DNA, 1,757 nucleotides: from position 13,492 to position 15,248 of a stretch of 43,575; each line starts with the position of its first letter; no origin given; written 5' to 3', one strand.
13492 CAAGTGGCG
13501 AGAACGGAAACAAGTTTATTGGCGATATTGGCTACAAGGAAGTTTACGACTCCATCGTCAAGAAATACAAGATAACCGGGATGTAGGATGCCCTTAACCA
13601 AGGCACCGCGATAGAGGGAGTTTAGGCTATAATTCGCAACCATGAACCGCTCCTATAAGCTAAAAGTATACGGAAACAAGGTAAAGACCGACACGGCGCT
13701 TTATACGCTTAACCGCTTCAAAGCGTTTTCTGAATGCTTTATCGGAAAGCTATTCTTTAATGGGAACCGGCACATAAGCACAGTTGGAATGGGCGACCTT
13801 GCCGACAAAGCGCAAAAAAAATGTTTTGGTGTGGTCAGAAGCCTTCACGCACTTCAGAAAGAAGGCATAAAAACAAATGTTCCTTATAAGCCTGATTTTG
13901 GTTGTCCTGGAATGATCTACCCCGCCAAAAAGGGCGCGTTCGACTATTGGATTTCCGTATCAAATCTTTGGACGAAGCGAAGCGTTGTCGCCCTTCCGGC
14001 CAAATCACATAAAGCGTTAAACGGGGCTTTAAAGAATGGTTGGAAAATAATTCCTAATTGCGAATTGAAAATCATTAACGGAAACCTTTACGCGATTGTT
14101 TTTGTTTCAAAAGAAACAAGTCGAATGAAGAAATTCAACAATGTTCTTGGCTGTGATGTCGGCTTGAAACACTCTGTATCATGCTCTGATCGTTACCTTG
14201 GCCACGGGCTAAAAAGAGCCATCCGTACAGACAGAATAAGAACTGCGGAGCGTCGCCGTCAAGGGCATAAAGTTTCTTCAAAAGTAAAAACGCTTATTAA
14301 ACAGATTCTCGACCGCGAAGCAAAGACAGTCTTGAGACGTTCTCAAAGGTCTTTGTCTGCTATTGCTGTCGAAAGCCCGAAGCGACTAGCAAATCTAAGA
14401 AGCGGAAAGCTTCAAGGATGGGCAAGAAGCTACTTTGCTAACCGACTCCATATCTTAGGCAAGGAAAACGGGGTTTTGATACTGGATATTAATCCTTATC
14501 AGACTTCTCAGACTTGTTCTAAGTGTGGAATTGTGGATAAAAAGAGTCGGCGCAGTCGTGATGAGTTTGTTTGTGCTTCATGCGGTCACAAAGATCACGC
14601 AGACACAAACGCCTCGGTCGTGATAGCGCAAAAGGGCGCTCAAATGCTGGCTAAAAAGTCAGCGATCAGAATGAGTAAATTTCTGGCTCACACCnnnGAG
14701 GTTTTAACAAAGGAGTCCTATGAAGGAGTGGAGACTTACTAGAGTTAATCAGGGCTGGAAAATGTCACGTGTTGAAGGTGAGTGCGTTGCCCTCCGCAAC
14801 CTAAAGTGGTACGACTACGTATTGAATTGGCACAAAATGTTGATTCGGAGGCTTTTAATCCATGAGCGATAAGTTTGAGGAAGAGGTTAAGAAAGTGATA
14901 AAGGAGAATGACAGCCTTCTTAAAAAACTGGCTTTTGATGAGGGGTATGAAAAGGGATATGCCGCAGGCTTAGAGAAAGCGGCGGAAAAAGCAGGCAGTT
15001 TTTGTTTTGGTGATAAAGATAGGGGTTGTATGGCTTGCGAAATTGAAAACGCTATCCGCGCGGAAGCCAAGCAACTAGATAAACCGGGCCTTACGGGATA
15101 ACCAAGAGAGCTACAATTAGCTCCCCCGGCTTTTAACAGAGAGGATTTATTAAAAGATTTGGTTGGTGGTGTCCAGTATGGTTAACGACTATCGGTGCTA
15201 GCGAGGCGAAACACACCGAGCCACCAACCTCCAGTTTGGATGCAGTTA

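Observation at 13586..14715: Compact, apparently catalytically intact TnpB/Cas12-like RuvC nuclease sits as a lone cassette in the phage middle arm, with no TnpA, IS ends or guide RNA that I could find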

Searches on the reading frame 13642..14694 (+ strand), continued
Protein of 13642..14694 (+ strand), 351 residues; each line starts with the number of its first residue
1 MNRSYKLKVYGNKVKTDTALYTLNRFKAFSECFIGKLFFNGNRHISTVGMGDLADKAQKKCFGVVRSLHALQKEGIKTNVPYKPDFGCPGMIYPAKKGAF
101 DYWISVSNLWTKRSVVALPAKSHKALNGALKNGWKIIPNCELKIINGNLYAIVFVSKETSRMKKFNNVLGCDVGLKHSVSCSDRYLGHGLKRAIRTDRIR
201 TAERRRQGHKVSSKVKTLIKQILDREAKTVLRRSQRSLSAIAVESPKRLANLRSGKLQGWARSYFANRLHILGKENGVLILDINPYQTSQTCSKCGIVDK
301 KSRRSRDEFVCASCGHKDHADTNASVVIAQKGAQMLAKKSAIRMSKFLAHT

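Call 30: find_related_loci(query=A1, collection=metagenome_contigs, flank=6000)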
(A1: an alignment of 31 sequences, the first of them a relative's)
Query A1 (351 aa) in metagenome_contigs; peptide patterns used: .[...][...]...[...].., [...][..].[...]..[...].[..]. (x = any residue, [..] = any of these).
75 stretches matched a pattern; 36 encode a relative of the query (tblastn E <= 1e-3); 36 distinct loci.
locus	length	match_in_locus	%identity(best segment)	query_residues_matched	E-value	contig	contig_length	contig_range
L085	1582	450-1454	61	1-336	1e-134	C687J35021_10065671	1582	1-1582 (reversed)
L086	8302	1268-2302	56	1-345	4e-122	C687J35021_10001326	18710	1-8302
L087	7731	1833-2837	50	3-338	8e-97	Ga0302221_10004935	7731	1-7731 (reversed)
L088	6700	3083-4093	49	1-338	1e-96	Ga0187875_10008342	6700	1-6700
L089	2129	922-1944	49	1-338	5e-100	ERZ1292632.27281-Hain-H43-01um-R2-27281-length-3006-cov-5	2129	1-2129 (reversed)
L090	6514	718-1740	48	1-338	8e-94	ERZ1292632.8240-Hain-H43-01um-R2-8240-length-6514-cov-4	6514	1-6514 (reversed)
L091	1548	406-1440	45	1-338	8e-91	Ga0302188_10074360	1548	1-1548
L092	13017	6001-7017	45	1-339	9e-84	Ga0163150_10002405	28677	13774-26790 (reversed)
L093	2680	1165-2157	46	1-331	1e-84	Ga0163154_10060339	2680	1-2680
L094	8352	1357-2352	45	1-332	6e-82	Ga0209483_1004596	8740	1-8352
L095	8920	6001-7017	44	1-339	1e-81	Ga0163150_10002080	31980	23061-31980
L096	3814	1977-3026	42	1-345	7e-80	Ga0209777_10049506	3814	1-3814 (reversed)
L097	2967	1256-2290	39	1-343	4e-77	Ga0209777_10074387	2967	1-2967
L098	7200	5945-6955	42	1-338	7e-76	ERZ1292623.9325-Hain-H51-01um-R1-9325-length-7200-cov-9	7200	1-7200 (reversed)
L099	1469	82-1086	43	1-334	3e-80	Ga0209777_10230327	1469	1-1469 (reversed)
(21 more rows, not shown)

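Call 32: search_solved_structures(query=A1, max_evalue=0.01, show_alignments=2)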
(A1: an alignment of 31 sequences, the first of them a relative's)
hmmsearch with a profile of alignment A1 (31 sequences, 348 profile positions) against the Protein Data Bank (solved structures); distinct sequences matched with E-value up to 0.01: 36.
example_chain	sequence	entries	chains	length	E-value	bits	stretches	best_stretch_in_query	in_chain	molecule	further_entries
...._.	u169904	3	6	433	2e-22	82.9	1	131-341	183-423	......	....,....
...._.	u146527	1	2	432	1.3e-21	80.2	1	230-334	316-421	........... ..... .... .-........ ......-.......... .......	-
8j3r_A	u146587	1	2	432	2.2e-21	79.5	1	231-334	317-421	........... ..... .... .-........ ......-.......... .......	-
7wju_A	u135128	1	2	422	3.1e-21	79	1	233-334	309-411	OrfB_Zn_ribbon domain-containing protein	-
8dzj_A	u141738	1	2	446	3.4e-21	78.8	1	233-334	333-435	OrfB_Zn_ribbon domain-containing protein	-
8j1j_A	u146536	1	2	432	3.6e-21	78.7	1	234-334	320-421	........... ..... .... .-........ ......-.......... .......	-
9nzp_A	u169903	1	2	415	2.1e-19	73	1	128-343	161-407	IS200/IS605 family element transposase accessory protein TnpB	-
8hr5_A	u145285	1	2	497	2.4e-18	69.5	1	164-344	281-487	Transposase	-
9i8y_A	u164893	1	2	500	1e-14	57.5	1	146-320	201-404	CRISPR-associated endodeoxyribonuclease Cas12f1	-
7odf_A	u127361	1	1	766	3.8e-12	49.1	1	257-333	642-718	Cas_phi3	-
9nzo_B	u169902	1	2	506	4e-12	49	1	272-341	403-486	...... Effector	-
9nzr_A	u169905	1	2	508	4.1e-12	49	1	272-341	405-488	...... Nuclease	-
7c7l_A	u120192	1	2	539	5.3e-12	48.6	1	263-333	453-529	CRISPR-associated protein Cas14a.1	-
8iaz_A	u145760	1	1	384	6.7e-12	48.3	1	141-332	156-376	Transposase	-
23vu_A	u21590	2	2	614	1.2e-11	47.4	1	272-341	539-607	UnCas12m4a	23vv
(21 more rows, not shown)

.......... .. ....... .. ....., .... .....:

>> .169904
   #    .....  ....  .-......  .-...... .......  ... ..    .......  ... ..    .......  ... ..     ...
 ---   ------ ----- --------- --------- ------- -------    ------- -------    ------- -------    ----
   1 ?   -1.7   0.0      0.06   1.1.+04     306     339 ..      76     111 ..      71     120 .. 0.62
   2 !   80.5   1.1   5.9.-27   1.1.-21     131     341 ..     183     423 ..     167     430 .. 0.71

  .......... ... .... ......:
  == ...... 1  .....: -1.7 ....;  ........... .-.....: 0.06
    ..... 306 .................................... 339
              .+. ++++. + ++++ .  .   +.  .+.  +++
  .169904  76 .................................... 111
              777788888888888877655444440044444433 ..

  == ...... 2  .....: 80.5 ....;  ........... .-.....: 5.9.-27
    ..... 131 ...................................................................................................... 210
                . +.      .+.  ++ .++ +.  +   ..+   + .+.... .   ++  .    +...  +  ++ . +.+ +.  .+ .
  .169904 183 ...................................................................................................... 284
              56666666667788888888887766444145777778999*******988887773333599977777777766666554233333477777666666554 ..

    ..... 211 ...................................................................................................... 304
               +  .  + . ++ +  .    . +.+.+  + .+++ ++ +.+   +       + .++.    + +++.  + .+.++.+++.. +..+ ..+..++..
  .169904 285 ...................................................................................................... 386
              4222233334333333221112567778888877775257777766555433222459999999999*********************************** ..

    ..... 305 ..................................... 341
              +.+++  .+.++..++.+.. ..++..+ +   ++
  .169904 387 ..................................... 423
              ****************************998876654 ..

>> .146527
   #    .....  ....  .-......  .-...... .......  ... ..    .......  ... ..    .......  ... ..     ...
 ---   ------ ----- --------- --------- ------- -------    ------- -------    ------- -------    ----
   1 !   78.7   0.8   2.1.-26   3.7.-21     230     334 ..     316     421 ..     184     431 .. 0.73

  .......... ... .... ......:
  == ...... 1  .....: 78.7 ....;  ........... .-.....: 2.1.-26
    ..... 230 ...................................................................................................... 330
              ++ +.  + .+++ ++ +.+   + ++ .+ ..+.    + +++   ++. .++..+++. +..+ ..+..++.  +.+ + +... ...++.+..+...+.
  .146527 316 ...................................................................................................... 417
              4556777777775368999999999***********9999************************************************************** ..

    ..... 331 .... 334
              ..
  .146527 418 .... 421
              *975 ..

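Call 40: predict_structure(alignment_id=A1)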
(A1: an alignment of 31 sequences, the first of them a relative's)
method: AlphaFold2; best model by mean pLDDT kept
length: 351 residues; sequences in the alignment: 31
mean_pLDDT: 91.7   pTM: 0.77
mean pLDDT of the five models: 91.7, 90.3, 90.2, 89.0, 87.5
residues with pLDDT >= 90: 250; 70-90: 101; 50-70: 0; < 50: 0
segments of 3 or more residues with pLDDT < 50: none
pLDDT, mean of each block of 10 residues (from residue 1): 94 94 95 94 92 94 93 86 89 94 94 91 95 96 95 93 90 90 90 86 89 84 95 94 91 82 95 93 93 95 90 95 96 92 83 71
secondary structure, 60 per line:
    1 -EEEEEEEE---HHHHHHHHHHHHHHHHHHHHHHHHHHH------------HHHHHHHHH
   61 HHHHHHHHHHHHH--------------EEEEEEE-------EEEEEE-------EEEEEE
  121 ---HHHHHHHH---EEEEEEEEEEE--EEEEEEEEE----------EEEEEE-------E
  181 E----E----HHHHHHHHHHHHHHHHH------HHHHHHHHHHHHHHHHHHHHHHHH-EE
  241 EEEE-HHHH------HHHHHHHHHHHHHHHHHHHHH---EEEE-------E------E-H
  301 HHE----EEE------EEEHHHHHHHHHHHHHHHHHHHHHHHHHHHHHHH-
elements in order: E2-9 H13-39 H52-73 E88-94 E102-107 E115-120 H124-131 E135-145 E148-156 E167-172 H191-207 H214-237 E239-244 H246-249 H256-276 E280-283 E308-310 E317-319 H320-350

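Call 45: fold_search(model_id=the predicted structure, library=pdb)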
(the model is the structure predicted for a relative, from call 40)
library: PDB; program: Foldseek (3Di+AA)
matches with E <= 10: 468; with E <= 0.001: 74
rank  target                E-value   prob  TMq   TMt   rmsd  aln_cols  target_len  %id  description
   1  8dzj_A                1.0e-16  1.00  0.63  0.55   7.4       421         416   18  Cryo-EM structure of Acidibacillus sulfuroxidans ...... in complex with sgRNA and target DNA (released 2023-07-12)
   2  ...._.                2.4e-16  1.00  0.65  0.56   7.3       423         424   17  Cryo-EM structure of the AsCas12f-sgRNA-target DNA ternary complex (released 2023-09-27)
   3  8j3r_A                2.5e-16  1.00  0.63  0.54   7.2       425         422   18  Cryo-EM structure of the AsCas12f-HKRA-sgRNAS3-5v7-target DNA (released 2023-09-27)
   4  8j1j_A                7.1e-16  1.00  0.62  0.53   7.6       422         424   18  Cryo-EM structure of the AsCas12f-YHAM-sgRNAS3-5v7-target DNA (released 2023-09-27)
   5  7wju_A                2.0e-15  1.00  0.63  0.55   7.1       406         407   18  Cryo-EM structure of the AsCas12f1-sgRNAv1-dsDNA ternary complex (released 2023-01-18)
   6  8j3r_B                3.7e-15  1.00  0.36  0.33  18.2       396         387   18  Cryo-EM structure of the AsCas12f-HKRA-sgRNAS3-5v7-target DNA (released 2023-09-27)
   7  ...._B                1.3e-14  1.00  0.38  0.35  19.1       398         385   18  Cryo-EM structure of the AsCas12f-sgRNA-target DNA ternary complex (released 2023-09-27)
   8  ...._A                2.1e-14  1.00  0.63  0.55   6.8       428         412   15  Cryo-EM structure of OsCas12f-gRNA-DNA ternary complex. State III (released 2026-04-08)
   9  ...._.                2.2e-14  1.00  0.63  0.54   7.3       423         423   15  Cryo-EM structure of OsCas12f-gRNA-DNA ternary complex. State II (released 2026-04-08)
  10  8hr5_A                2.4e-14  1.00  0.58  0.46  14.4       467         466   15  Cryo-EM structure of the CnCas12f1-sgRNA-DNA complex (released 2023-09-06)
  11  9i8y_A                4.3e-14  1.00  0.63  0.55   6.5       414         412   18  SpCas12Cas12f1 in complex with sgRNA and cognate DNA (released 2025-07-23)
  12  9nzr_A                7.4e-13  1.00  0.58  0.47  10.8       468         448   16  Structure of Al3Cas12f State II (released 2026-04-08)
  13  8iaz_A                1.2e-12  1.00  0.53  0.50   8.5       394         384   15  Cryo-EM structure of the ISFba1 TnpB-reRNA-dsDNA complex (released 2024-04-17)
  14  9nzr_B                1.2e-12  1.00  0.33  0.27  21.7       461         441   15  Structure of Al3Cas12f State II (released 2026-04-08)
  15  8h1j_A                1.4e-11  1.00  0.58  0.57   6.7       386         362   16  Cryo-EM structure of the TnpB-omegaRNA-target DNA ternary complex (released 2023-04-12)
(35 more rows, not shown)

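Call 47: fold_search(model_id=the predicted structure, library=viral)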
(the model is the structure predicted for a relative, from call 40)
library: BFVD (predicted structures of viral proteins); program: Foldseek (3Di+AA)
matches with E <= 10: 380; with E <= 0.001: 47
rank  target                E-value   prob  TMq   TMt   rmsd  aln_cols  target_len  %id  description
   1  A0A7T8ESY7            8.8e-16  1.00  0.59  0.53   7.2       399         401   16  (no name in the UniProt tables at hand)
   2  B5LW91                3.8e-14  1.00  0.58  0.51   7.7       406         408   13  Putative transposase [Feldmannia species virus]
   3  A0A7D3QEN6            3.8e-14  1.00  0.58  0.46   8.0       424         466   14  (no name in the UniProt tables at hand)
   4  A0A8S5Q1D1            1.4e-13  1.00  0.53  0.44  10.7       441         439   17  Endonuclease [Siphoviridae sp. ctLqe90]
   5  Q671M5                1.9e-13  1.00  0.61  0.51   7.3       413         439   14  Putative transposase [Chlorella virus]
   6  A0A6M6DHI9            4.6e-13  1.00  0.59  0.47   6.7       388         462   16  (no name in the UniProt tables at hand)
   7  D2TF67                6.9e-13  1.00  0.59  0.36   9.5       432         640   13  (no name in the UniProt tables at hand)
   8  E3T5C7                7.3e-13  1.00  0.52  0.46   9.1       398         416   14  Putative transposase [Cafeteria roenbergensis virus (strain BV-PW1)]
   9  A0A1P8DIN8            1.1e-12  1.00  0.62  0.49  12.7       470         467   12  (no name in the UniProt tables at hand)
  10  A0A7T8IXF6            2.3e-12  1.00  0.53  0.48   8.8       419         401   11  (no name in the UniProt tables at hand)
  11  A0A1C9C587            2.4e-12  1.00  0.55  0.48   8.5       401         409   13  Putative transcription regulator HTH [Heterosigma akashiwo virus 01]
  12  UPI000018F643         2.6e-12  1.00  0.47  0.65   3.5       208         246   21  (no name look-up for this kind of identifier)
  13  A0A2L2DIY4            3.4e-12  1.00  0.54  0.39   9.2       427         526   14  Transposase [Acanthamoeba polyphaga mimivirus]
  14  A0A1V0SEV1            5.1e-12  1.00  0.54  0.30   8.6       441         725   14  Transposase [Hokovirus HKV1]
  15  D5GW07                5.7e-12  1.00  0.46  0.41  13.2       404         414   18  ISCaje1 transposase [Campylobacter phage CPt10]
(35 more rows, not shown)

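Call 66: find_encoding_contigs(protein=P0014, flank=10000, max_places=2)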
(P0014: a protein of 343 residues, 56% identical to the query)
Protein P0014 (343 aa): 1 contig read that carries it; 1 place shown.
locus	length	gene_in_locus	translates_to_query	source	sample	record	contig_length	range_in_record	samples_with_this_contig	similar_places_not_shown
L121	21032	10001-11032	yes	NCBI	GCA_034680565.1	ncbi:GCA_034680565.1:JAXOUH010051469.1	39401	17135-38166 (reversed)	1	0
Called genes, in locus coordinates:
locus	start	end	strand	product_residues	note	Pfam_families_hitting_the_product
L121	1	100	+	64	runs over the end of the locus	-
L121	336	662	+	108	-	-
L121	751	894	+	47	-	-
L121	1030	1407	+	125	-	-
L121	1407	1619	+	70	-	-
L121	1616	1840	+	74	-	-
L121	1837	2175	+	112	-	-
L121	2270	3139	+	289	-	-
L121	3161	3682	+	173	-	-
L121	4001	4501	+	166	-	-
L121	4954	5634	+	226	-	-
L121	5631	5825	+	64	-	-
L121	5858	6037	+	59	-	PF12728:HTH_17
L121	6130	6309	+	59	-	-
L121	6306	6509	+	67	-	-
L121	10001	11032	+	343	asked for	PF07282:Cas12f1-like_TNB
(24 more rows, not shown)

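Call 67: find_encoding_contigs(protein=P0055, flank=10000, max_places=2)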
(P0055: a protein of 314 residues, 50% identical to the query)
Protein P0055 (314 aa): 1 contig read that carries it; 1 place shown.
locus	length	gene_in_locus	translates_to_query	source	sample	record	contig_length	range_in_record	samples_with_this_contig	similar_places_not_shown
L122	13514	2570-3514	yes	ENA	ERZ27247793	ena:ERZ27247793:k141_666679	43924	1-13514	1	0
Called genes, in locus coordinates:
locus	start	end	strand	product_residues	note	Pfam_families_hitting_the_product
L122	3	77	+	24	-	?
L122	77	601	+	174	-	-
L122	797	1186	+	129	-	PF05866:RusA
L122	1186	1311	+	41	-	-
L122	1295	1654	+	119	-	-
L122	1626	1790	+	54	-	-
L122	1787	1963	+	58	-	-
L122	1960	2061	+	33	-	-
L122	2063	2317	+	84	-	-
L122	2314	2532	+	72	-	-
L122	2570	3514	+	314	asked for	PF07282:Cas12f1-like_TNB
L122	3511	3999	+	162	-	-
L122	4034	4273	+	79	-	-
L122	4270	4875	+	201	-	-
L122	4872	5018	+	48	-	-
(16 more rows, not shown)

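Call 68: find_encoding_contigs(protein=P0034, flank=10000, max_places=2)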
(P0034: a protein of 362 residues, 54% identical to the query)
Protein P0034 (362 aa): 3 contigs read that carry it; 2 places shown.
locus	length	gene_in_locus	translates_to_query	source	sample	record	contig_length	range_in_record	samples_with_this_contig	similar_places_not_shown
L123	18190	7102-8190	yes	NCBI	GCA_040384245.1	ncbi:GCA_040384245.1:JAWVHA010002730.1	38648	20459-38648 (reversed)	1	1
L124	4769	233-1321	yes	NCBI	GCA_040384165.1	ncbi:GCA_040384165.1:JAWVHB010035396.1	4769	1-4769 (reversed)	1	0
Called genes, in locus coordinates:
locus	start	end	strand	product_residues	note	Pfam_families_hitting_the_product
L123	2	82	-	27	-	?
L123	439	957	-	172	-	-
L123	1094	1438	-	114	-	-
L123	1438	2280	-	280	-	-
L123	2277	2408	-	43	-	PF08271:Zn_Ribbon_TF (weak)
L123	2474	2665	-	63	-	-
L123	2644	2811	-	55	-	-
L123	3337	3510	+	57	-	-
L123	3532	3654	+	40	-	-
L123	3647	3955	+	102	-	-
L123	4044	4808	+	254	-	-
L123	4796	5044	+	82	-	-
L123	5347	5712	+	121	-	PF09643:YopX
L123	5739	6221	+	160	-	PF25188:Tad6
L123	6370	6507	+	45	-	-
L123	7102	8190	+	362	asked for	PF07282:Cas12f1-like_TNB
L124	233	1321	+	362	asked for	PF07282:Cas12f1-like_TNB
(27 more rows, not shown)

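Call 91: find_encoding_contigs(protein=P0003, flank=6000, max_places=2)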
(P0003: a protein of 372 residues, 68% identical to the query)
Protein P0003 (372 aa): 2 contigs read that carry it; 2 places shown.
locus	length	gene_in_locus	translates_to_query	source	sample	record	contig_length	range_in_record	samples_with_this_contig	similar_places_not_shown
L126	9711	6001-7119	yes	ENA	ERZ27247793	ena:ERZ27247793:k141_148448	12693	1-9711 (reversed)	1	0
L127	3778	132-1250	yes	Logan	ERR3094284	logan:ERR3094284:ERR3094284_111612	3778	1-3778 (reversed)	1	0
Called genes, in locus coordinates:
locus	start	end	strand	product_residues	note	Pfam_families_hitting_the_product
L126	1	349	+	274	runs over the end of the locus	-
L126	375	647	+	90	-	PF22253:DUF6948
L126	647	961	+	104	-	-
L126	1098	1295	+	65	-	-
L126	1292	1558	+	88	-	-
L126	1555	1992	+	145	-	-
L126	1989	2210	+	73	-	-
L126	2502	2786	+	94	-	-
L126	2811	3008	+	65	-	-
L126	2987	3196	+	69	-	-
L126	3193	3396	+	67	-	-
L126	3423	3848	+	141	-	PF13328:HD_4 (weak)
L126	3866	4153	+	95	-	-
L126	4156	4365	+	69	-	-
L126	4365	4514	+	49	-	-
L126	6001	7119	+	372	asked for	PF07282:Cas12f1-like_TNB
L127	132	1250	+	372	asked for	PF07282:Cas12f1-like_TNB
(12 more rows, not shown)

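Call 92: find_encoding_contigs(protein=P0004, flank=3000, max_places=2)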
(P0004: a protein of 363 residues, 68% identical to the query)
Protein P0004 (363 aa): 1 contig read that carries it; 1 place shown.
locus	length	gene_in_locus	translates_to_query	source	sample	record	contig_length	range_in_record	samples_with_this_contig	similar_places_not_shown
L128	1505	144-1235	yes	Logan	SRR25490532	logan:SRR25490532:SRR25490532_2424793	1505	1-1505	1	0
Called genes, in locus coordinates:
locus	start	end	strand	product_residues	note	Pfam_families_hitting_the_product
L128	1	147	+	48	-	?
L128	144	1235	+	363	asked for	PF07282:Cas12f1-like_TNB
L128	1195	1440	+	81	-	-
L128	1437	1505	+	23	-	?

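Call 93: find_encoding_contigs(protein=P0006, flank=3000, max_places=2)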
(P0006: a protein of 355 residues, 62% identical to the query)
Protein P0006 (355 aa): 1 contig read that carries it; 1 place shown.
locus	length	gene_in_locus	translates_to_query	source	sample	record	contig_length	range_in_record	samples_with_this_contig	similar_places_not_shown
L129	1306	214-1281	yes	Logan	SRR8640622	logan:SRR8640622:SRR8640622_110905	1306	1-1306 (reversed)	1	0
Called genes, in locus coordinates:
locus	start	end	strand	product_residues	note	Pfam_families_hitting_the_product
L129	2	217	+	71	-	?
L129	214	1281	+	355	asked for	PF07282:Cas12f1-like_TNB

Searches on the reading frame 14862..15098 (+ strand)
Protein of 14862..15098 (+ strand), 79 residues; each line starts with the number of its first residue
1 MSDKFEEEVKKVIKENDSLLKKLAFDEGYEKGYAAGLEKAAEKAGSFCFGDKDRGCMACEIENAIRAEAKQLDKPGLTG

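Call 70: find_related_loci(query=window:14862-15098:+, collection=viral_contigs, flank=6000)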
Query window:14862-15098:+ (79 aa) in viral_contigs; peptide patterns used: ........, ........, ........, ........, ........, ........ (x = any residue, [..] = any of these).
26 stretches matched a pattern, but none encodes a relative of the query by tblastn (E <= 1e-3).
